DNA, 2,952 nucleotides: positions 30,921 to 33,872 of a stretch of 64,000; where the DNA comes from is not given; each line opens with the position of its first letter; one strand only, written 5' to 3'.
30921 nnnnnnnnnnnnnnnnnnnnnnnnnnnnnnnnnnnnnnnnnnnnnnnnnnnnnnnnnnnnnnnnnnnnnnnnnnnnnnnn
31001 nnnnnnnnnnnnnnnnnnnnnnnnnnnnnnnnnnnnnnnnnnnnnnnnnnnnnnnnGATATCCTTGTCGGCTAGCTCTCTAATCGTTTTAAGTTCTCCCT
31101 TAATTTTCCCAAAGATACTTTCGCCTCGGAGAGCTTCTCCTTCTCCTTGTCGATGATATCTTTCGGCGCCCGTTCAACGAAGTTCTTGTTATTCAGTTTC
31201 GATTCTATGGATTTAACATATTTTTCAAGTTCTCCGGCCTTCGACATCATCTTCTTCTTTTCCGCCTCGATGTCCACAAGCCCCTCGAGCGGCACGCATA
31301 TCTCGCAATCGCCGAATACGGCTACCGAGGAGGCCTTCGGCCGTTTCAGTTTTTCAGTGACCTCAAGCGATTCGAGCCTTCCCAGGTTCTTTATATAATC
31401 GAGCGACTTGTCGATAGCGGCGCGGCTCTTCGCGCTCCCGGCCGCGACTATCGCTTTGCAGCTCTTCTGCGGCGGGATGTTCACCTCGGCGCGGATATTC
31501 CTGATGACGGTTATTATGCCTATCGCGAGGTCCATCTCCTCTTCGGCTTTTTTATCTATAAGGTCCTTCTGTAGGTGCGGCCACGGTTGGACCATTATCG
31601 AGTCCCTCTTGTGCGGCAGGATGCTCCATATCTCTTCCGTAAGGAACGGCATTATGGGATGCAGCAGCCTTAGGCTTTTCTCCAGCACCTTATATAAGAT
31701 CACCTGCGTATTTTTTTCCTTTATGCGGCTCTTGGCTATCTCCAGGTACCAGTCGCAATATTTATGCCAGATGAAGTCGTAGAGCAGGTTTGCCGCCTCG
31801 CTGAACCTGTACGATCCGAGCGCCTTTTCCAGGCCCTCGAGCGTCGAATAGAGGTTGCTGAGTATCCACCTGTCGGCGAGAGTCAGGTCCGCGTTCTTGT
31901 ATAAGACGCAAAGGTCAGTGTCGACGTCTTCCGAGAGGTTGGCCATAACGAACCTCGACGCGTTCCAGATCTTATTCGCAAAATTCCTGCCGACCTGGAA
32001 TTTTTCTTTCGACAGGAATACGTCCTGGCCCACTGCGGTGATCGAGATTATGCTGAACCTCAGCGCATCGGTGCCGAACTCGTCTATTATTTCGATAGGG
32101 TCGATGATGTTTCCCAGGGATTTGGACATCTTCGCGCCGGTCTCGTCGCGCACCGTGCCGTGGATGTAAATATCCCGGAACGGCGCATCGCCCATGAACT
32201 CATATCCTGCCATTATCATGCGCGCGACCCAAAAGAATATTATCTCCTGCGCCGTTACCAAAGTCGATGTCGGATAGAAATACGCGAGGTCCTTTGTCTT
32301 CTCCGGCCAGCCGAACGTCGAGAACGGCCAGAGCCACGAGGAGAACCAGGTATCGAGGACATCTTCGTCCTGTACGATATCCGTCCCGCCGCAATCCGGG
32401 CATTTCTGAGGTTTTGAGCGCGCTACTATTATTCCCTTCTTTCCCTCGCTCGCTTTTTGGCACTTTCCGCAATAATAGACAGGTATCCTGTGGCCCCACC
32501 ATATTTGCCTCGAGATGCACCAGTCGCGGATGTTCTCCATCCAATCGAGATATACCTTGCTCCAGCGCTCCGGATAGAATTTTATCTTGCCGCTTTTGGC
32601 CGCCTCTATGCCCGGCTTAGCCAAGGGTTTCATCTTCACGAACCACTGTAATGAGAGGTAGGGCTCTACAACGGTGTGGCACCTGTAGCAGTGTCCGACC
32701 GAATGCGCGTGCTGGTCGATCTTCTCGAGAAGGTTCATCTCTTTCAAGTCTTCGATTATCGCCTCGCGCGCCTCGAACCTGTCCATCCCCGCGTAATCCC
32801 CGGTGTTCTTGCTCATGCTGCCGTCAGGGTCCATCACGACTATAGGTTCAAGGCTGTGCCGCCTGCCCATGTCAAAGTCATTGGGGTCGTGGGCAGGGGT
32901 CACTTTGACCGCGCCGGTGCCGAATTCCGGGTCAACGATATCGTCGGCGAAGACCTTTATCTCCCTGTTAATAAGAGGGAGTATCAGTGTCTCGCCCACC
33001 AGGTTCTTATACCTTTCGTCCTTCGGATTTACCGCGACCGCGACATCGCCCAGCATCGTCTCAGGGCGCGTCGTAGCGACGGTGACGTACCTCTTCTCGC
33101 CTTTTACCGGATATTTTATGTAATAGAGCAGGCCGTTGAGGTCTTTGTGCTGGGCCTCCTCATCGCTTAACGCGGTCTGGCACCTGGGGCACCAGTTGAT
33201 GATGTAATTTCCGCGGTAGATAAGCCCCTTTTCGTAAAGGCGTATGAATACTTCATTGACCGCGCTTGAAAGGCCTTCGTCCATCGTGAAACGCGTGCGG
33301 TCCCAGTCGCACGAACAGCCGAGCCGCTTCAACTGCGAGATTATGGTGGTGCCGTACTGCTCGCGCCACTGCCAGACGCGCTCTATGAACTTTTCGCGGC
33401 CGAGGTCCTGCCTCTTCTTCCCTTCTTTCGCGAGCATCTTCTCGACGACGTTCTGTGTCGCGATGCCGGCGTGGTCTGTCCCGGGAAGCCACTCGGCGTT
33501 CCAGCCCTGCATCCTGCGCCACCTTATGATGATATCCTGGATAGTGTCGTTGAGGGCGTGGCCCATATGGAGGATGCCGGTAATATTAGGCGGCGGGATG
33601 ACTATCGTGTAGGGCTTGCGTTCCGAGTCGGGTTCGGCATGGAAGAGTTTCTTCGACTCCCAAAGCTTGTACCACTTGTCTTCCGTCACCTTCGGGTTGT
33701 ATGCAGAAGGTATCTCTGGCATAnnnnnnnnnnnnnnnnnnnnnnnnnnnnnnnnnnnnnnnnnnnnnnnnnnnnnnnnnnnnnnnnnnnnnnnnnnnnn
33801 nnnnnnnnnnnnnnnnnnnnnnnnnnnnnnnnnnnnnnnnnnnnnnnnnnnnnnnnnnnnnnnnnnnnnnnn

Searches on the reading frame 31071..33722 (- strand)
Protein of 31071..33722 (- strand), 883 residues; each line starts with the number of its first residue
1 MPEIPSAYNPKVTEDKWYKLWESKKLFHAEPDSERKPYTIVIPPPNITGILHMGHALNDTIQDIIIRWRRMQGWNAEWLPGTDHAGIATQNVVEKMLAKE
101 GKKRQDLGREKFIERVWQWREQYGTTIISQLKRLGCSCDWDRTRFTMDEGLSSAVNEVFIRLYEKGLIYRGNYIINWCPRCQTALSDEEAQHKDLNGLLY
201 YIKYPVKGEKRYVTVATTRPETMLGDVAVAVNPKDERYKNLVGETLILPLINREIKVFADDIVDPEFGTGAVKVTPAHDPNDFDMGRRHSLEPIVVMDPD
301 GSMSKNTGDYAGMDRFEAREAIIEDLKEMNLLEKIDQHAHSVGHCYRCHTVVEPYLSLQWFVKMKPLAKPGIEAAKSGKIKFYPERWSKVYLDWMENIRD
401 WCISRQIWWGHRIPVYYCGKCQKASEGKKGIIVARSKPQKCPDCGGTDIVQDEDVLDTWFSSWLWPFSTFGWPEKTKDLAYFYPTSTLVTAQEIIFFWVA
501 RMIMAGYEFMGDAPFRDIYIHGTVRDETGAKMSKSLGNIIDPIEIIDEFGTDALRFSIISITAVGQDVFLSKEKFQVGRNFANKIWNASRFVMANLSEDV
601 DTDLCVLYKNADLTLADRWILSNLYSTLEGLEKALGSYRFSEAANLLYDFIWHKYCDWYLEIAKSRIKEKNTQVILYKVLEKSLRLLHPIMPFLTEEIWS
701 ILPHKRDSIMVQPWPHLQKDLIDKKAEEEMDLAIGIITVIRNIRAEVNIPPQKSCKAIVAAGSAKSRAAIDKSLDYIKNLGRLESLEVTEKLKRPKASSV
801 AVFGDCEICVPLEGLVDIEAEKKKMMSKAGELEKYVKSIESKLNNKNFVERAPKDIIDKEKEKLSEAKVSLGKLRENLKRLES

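Call 40: search_protein_families(library=pfam, proteins=[window:31071-33722:-], max_evalue=0.000001)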
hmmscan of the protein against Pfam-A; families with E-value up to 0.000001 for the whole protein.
window:31071-33722:- (883 aa): 5 families
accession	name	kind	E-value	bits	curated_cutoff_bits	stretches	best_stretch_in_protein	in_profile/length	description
PF00133.28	tRNA-synt_1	-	1.4e-140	469.2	22.7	1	16-569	1-412/414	tRNA synthetases class I (I, L, M and V)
PF08264.19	Anticodon_1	-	1.7e-44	151.7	25.1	1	617-758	1-147/148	Anticodon-binding domain of tRNA ligase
PF09334.17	tRNA-synt_1g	-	7.2e-22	78.1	20.1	1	45-189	8-134/391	tRNA synthetases class I (M)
PF10458.14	Val_tRNA-synt_C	-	3.2e-12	47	25.9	1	817-881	1-65/66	Valyl tRNA synthetase tRNA binding arm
PF13603.12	tRNA-synt_1_2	-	4.6e-10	39.7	25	1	243-305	86-148/185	Leucyl-tRNA synthetase, editing domain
